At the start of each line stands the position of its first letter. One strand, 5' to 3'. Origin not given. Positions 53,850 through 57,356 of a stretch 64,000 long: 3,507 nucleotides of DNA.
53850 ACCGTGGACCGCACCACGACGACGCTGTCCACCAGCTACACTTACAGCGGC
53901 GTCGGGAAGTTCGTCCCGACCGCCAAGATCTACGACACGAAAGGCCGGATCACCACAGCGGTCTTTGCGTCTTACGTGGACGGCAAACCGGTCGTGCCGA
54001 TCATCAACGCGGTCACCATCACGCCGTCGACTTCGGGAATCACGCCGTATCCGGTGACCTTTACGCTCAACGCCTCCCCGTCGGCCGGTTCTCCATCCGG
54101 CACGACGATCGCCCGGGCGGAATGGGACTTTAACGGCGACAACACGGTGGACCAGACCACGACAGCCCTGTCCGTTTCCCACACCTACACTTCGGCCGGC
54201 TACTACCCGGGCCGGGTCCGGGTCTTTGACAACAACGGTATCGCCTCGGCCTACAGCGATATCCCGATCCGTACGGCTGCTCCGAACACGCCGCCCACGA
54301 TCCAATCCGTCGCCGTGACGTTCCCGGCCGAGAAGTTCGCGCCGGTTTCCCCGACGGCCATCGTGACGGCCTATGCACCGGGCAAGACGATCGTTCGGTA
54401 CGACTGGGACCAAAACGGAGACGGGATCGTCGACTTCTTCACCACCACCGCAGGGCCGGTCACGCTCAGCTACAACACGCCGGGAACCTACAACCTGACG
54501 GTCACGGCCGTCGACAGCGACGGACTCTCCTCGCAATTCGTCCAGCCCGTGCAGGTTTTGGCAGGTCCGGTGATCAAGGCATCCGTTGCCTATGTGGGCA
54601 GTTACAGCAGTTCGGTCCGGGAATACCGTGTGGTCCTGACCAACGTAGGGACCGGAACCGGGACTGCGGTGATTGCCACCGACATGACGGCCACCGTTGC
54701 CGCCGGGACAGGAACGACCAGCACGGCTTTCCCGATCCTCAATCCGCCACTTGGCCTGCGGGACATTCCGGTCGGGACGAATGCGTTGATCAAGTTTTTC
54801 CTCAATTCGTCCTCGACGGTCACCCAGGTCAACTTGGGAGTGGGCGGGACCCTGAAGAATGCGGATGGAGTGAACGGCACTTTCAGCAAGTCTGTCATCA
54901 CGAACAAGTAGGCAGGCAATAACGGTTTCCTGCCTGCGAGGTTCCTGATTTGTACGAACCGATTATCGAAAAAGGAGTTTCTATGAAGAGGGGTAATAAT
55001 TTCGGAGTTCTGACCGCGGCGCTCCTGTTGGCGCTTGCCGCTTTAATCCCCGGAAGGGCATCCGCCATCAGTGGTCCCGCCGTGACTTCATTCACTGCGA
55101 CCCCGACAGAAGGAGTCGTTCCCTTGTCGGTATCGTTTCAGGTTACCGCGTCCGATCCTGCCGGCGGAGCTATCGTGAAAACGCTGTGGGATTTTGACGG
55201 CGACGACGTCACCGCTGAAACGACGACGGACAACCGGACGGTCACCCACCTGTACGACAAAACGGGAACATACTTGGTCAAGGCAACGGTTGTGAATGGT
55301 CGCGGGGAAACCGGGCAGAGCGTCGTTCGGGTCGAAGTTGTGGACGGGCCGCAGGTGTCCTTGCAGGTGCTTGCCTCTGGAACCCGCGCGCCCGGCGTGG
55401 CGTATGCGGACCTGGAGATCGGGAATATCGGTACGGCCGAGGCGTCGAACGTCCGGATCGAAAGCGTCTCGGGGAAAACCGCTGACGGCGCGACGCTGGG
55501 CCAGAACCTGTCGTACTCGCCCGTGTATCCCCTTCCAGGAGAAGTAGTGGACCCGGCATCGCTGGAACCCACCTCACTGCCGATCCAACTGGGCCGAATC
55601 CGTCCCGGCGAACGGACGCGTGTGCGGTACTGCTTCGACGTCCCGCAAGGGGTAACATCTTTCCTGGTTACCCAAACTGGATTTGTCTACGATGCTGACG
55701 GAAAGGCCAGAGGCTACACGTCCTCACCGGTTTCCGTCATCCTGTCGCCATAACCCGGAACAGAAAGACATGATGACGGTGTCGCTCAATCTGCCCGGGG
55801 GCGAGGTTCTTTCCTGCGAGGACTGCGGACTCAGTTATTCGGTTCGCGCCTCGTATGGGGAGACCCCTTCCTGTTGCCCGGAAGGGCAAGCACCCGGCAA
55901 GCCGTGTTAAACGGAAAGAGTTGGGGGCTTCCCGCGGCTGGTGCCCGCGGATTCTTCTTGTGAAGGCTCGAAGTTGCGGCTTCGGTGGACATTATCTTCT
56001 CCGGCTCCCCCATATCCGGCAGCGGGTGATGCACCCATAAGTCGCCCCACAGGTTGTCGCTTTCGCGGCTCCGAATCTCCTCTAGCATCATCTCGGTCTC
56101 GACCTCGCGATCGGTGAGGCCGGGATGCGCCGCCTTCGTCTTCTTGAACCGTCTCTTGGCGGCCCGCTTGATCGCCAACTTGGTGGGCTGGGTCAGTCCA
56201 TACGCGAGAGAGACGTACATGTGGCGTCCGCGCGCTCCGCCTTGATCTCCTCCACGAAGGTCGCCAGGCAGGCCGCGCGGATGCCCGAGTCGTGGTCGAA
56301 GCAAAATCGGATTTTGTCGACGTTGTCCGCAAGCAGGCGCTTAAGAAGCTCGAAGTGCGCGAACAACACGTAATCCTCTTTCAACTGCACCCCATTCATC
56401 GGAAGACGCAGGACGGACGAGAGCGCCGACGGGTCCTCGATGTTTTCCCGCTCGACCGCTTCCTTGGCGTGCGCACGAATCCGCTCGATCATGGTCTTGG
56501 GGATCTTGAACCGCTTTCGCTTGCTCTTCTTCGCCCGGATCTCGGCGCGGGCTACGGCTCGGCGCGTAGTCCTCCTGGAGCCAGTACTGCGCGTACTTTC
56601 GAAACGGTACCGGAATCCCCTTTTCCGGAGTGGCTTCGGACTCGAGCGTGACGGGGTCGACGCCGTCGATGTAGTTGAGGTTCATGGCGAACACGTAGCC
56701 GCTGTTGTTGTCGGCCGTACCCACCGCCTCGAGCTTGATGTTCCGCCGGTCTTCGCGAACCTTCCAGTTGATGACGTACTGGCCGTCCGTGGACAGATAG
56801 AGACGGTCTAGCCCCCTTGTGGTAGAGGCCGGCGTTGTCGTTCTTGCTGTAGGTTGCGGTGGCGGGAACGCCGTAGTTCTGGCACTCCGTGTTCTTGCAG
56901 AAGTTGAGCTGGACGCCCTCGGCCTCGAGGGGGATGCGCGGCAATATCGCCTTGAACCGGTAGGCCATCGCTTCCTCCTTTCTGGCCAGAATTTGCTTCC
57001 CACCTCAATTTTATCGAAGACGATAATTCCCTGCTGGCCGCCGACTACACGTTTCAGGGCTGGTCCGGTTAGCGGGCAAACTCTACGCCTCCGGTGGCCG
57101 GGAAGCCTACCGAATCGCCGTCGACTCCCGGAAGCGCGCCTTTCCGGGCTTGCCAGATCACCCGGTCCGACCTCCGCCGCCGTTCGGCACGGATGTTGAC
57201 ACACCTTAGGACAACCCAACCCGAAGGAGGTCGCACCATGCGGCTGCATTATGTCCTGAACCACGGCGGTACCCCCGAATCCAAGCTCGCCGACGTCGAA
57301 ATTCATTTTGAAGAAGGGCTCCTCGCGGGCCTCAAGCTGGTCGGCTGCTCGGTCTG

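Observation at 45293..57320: ~12-kb genomic island bounded by a perfect 102-nt direct repeat that duplicates the promoter, SD and first 26 codons of a SpoVG-like gene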

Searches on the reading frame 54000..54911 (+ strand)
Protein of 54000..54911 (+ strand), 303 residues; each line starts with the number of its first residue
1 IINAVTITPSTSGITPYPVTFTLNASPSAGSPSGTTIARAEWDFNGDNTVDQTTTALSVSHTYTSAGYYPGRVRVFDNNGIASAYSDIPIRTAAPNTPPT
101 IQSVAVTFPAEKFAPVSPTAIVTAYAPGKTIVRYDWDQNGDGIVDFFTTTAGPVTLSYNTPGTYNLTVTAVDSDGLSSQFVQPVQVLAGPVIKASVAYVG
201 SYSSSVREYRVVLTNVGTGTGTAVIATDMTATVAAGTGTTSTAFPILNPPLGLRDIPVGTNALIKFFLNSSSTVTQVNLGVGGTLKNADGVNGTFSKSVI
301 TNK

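Call 62: search_protein_families(library=pfam, proteins=[window:54000-54911:+], max_evalue=1)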
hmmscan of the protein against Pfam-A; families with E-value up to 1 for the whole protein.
window:54000-54911:+ (303 aa): 8 families
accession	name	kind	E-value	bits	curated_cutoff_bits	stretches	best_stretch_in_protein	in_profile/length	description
PF00801.26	PKD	-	3.9e-17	62.4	23.5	2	6-86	3-76/80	PKD domain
PF18911.6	PKD_4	-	1.2e-14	54.6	27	2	28-84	25-77/85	PKD domain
PF22352.2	K319L-like_PKD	-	5.4e-06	26.8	27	1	126-178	23-76/84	K319L-like, PKD domain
PF07495.19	Y_Y_Y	-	0.0096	16.2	26.6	0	128-178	6-54/65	Y_Y_Y domain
PF18981.6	InlK_D3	-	0.012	16.1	25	1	157-182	45-70/75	Internalin K domain (D3/D4)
PF06791.18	TMP_2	-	0.021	15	30.2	1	178-243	67-135/208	Prophage tail length tape measure protein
PF16403.11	Bact_surface_Ig-like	-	0.026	15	27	1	155-186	40-71/71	Bacterial surface protein, Ig-like domain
PF13517.12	FG-GAP_3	-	0.051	14.6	26.9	1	137-167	1-32/61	FG-GAP-like repeat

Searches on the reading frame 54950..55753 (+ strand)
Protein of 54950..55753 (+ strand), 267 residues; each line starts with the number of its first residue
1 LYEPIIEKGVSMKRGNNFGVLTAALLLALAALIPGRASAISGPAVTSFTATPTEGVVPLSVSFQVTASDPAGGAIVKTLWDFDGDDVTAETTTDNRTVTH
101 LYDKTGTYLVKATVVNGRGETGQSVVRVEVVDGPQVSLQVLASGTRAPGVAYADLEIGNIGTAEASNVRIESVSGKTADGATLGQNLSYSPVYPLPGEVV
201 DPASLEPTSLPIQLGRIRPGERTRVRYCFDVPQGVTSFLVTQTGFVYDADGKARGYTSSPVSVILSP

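Call 9: search_protein_families(library=pfam, proteins=[window:54950-55753:+], max_evalue=0.01)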
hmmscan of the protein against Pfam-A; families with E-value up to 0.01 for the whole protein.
window:54950-55753:+ (267 aa): 3 families
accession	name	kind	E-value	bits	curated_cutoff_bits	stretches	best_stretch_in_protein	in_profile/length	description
PF00801.26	PKD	-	2.6e-11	43.8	23.5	1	50-125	6-76/80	PKD domain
PF18911.6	PKD_4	-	2.3e-10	40.8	27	1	53-129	12-84/85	PKD domain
PF22352.2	K319L-like_PKD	-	0.0045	17.4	27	1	61-130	14-84/84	K319L-like, PKD domain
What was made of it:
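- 54950..55753 (+): 267-aa PKD-domain protein. Call 9.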

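Call 35: find_encoding_contigs(protein=window:54950-55753:+, flank=10000, max_places=10)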
Protein window:54950-55753:+ (267 aa): no gene with exactly this product is on record in the collection.

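Call 37: find_encoding_contigs(protein=window:54950-55750:+, flank=10000, max_places=10)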
Protein seq(267 aa) (267 aa): no gene with exactly this product is on record in the collection.
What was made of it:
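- Tried and rejected: An exact-protein look-up of the 267-aa PKD protein failed twice; neither the literal translation nor a version beginning with M is on record (calls 35, 37).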

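Call 80: search_protein_families(library=padloc, proteins=[window:54950-55753:+], max_evalue=0.01)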
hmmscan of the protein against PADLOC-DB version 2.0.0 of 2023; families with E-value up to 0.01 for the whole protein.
window:54950-55753:+ (267 aa): 0 families

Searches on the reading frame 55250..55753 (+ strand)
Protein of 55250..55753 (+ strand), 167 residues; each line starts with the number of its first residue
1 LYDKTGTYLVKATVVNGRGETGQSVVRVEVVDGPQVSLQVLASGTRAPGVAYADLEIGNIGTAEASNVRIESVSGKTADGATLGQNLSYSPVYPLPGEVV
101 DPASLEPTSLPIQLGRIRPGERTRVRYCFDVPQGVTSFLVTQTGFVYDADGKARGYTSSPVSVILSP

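Call 62: search_protein_families(library=pfam, proteins=[window:55250-55753:+], max_evalue=1)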
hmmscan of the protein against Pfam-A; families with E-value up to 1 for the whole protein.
window:55250-55753:+ (167 aa): 1 family
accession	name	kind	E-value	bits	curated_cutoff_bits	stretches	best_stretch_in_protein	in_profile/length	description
PF00801.26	PKD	-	0.01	16.3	23.5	1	2-25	53-76/80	PKD domain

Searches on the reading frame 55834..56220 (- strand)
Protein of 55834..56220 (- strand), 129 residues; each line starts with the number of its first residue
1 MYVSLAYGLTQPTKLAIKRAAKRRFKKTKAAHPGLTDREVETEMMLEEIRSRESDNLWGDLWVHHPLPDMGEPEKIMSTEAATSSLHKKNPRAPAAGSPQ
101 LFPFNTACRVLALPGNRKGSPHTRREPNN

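Call 38: find_encoding_contigs(protein=window:55834-56220:-, flank=10000, max_places=10)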
Protein seq(129 aa) (129 aa): 2 contigs read that carry it; 2 places shown.
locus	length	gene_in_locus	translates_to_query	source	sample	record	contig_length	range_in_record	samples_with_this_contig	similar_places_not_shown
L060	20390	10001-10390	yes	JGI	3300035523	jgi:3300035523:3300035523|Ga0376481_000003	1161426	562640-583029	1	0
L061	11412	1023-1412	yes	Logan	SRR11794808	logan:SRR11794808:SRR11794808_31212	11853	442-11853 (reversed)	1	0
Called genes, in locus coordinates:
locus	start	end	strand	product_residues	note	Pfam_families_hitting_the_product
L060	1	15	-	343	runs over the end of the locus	PF02655:ATP-grasp_3 (faint), PF07478:Dala_Dala_lig_C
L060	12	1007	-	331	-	PF07478:Dala_Dala_lig_C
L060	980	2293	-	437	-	PF04055:Radical_SAM, PF13353:Fer4_12 (weak), PF12544:LAM_C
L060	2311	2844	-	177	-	PF12844:HTH_19 (weak), PF13560:HTH_31 (weak), PF01381:HTH_3, PF07883:Cupin_2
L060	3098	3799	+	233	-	PF00392:GntR, PF07729:FCD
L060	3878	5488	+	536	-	PF02550:AcetylCoA_hydro, PF13336:AcetylCoA_hyd_C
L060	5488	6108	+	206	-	PF01184:Gpr1_Fun34_YaaH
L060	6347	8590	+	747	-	PF17764:PriA_3primeBD, PF00270:DEAD, PF04851:ResIII, PF18319:Zn_ribbon_PriA (weak), PF00271:Helicase_C (weak), PF18074:PriA_C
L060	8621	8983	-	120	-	-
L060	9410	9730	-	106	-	-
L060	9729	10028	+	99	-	-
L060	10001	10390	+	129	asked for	-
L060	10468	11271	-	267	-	PF00801:PKD, PF18911:PKD_4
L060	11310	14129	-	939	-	PF00801:PKD, PF18911:PKD_4, PF00801:PKD, PF18911:PKD_4, PF00801:PKD, PF18911:PKD_4 (weak), PF00801:PKD, PF18911:PKD_4 (weak), +4 more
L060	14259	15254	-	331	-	-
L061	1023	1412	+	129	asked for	-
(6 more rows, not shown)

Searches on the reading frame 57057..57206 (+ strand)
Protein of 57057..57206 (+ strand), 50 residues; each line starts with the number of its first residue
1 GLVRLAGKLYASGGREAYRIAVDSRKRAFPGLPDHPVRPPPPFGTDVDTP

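Call 71: find_homologous_proteins(query=window:57057-57206:+, max_evalue=10)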
Query seq(50 aa): no candidate shares three 5-residue words with the query. No homologue found.

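Call 77: search_protein_representatives(protein=window:57057-57206:+)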
Query: 50 residues. Proteins with E-value up to 0.001 (for the whole library): 1; up to 1e-10: 0; up to 1e-30: 0. The best 1 are listed.
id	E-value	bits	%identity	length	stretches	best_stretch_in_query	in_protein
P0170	1.1e-04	37.8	37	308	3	7-47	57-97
